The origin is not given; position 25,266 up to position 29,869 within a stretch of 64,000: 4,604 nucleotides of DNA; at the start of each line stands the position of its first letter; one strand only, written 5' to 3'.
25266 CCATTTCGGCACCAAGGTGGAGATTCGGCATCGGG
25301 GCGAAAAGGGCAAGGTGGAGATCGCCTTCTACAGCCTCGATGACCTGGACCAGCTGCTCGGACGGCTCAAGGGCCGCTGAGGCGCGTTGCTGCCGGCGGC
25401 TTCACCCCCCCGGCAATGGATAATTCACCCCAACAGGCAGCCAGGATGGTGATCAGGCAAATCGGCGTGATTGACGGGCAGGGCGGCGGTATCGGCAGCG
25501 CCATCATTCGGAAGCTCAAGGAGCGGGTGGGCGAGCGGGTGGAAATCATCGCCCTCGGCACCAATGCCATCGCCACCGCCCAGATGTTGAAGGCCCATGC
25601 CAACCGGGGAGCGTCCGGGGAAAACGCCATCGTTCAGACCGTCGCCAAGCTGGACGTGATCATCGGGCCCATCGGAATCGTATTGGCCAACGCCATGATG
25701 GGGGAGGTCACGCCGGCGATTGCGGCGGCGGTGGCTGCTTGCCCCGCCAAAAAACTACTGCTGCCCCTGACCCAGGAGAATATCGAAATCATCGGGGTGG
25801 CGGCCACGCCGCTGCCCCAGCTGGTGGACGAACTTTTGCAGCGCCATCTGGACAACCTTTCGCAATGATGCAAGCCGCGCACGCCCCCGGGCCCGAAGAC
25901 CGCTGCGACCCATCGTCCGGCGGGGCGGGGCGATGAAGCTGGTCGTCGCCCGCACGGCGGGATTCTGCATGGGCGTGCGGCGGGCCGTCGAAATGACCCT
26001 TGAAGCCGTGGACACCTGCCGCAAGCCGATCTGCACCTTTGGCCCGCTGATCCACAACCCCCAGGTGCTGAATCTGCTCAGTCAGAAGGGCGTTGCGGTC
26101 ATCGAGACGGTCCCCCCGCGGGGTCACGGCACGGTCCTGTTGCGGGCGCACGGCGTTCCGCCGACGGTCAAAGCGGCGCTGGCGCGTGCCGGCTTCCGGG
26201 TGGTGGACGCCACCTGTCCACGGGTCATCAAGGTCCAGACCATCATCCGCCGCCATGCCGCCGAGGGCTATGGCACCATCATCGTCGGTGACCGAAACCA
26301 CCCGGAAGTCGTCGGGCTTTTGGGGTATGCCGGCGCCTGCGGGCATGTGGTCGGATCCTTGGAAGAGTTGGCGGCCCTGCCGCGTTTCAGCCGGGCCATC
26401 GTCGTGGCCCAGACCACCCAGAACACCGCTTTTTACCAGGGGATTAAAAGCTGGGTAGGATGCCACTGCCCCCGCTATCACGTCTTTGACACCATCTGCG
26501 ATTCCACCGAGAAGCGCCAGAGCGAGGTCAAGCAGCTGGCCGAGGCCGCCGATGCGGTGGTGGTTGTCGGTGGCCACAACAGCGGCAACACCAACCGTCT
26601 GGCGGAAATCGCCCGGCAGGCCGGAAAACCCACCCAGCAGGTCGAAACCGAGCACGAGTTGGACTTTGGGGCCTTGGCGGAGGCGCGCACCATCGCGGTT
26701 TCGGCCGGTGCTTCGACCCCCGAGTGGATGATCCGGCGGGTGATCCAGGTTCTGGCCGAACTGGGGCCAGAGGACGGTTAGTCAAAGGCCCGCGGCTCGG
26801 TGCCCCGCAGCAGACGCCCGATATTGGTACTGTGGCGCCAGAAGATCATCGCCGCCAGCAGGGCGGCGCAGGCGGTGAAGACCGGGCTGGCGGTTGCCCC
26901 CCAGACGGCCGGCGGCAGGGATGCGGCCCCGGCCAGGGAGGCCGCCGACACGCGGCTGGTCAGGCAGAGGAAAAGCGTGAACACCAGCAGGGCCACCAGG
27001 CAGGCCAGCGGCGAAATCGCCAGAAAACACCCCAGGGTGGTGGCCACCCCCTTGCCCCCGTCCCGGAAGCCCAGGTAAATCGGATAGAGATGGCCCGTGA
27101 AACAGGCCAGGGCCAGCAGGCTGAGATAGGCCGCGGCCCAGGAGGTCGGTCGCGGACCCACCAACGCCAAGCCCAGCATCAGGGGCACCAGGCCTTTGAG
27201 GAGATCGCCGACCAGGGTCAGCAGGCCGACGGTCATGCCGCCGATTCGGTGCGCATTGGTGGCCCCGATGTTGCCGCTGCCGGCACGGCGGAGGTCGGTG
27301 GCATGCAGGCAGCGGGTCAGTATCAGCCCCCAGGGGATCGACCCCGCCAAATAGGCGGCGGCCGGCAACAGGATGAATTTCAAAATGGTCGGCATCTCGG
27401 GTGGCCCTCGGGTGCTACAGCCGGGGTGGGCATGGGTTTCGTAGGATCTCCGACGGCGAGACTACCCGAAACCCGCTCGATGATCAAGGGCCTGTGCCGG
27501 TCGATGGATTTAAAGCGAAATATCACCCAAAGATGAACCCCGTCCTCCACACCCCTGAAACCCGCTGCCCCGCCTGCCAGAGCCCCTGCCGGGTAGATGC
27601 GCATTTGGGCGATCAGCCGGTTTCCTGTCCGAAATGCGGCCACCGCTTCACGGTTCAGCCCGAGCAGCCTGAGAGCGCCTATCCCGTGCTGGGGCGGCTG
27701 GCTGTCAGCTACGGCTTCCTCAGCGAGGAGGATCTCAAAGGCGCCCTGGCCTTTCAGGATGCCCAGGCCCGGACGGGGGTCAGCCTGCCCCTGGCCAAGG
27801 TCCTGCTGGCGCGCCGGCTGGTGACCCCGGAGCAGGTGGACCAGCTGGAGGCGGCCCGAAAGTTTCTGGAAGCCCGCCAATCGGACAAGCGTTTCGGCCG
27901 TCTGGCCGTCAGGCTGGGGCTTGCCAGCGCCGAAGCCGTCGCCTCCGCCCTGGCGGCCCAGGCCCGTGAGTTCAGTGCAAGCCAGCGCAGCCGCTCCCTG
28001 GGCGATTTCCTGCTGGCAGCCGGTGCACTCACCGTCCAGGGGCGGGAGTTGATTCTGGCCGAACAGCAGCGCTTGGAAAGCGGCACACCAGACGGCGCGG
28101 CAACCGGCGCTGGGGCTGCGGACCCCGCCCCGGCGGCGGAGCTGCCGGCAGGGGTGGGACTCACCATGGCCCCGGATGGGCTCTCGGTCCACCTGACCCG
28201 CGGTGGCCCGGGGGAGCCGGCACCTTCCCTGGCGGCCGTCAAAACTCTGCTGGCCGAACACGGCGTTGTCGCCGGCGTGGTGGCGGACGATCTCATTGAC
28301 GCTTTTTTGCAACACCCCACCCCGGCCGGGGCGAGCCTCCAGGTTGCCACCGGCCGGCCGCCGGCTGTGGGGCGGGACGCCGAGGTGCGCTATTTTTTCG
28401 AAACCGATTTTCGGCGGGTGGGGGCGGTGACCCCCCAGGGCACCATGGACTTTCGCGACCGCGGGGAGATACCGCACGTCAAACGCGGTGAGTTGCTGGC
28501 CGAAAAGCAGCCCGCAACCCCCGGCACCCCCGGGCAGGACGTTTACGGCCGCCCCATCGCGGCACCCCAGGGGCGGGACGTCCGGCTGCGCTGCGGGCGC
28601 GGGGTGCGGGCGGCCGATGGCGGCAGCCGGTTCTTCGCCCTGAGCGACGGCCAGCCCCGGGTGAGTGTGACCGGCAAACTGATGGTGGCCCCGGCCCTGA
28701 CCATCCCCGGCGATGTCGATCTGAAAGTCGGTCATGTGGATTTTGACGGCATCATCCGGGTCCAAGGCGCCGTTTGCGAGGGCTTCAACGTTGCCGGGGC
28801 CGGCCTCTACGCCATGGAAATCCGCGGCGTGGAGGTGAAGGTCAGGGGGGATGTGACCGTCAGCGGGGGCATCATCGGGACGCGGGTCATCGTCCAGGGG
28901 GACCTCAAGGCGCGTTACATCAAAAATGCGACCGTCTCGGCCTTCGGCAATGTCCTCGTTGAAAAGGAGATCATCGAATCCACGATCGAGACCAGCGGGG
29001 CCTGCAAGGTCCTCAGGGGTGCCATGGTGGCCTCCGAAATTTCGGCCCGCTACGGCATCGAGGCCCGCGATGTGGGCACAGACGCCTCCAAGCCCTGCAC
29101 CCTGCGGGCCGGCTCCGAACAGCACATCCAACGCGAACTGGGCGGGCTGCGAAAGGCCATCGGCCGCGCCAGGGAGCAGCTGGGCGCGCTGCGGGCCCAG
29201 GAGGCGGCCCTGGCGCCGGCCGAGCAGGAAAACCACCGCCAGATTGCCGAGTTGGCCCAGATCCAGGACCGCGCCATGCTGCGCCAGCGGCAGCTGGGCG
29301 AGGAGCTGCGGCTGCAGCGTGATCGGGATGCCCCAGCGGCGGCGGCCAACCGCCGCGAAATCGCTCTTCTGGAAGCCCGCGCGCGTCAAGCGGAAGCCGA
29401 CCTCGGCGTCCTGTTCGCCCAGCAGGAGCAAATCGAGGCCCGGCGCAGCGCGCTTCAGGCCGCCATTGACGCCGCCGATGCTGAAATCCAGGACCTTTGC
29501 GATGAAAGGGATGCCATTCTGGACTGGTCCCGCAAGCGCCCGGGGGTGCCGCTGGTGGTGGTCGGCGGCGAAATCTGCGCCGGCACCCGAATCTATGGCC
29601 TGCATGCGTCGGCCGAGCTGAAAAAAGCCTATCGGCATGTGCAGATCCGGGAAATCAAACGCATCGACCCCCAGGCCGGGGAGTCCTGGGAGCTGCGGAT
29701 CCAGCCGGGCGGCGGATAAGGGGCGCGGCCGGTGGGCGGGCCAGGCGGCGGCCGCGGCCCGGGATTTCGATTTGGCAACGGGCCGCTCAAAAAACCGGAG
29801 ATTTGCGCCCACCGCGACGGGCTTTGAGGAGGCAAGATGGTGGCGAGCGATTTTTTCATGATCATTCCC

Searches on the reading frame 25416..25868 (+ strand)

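Call 30: search_protein_families(library=pfam, proteins=[window:25416-25868:+], max_evalue=0.00001)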
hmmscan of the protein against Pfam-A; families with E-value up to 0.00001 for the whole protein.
window:25416-25868:+ (150 aa): 1 family
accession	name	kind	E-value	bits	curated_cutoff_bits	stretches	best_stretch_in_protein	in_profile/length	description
PF12953.12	DUF3842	-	1.4e-53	181.2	28.5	1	16-142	2-128/130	Domain of unknown function (DUF3842)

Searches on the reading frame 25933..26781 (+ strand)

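Call 30: search_protein_families(library=pfam, proteins=[window:25933-26781:+], max_evalue=0.00001)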
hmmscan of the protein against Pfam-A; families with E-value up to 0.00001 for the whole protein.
window:25933-26781:+ (282 aa): 1 family
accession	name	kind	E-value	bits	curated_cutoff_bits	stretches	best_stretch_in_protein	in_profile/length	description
PF02401.23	LYTB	-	9.7e-87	291.1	24.5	1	4-274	2-266/267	LytB protein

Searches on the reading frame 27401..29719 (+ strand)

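Call 30: search_protein_families(library=pfam, proteins=[window:27401-29719:+], max_evalue=0.00001)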
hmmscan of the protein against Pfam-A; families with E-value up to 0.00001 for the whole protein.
window:27401-29719:+ (772 aa): 2 families
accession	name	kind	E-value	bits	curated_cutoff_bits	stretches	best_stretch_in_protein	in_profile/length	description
PF20250.3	FapA_N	-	8.7e-35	120.1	27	1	255-421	4-175/178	Flagellar Assembly Protein A N-terminal region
PF03961.19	FapA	-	4.5e-33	115.5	31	1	431-635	1-211/272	Flagellar Assembly Protein A beta solenoid domain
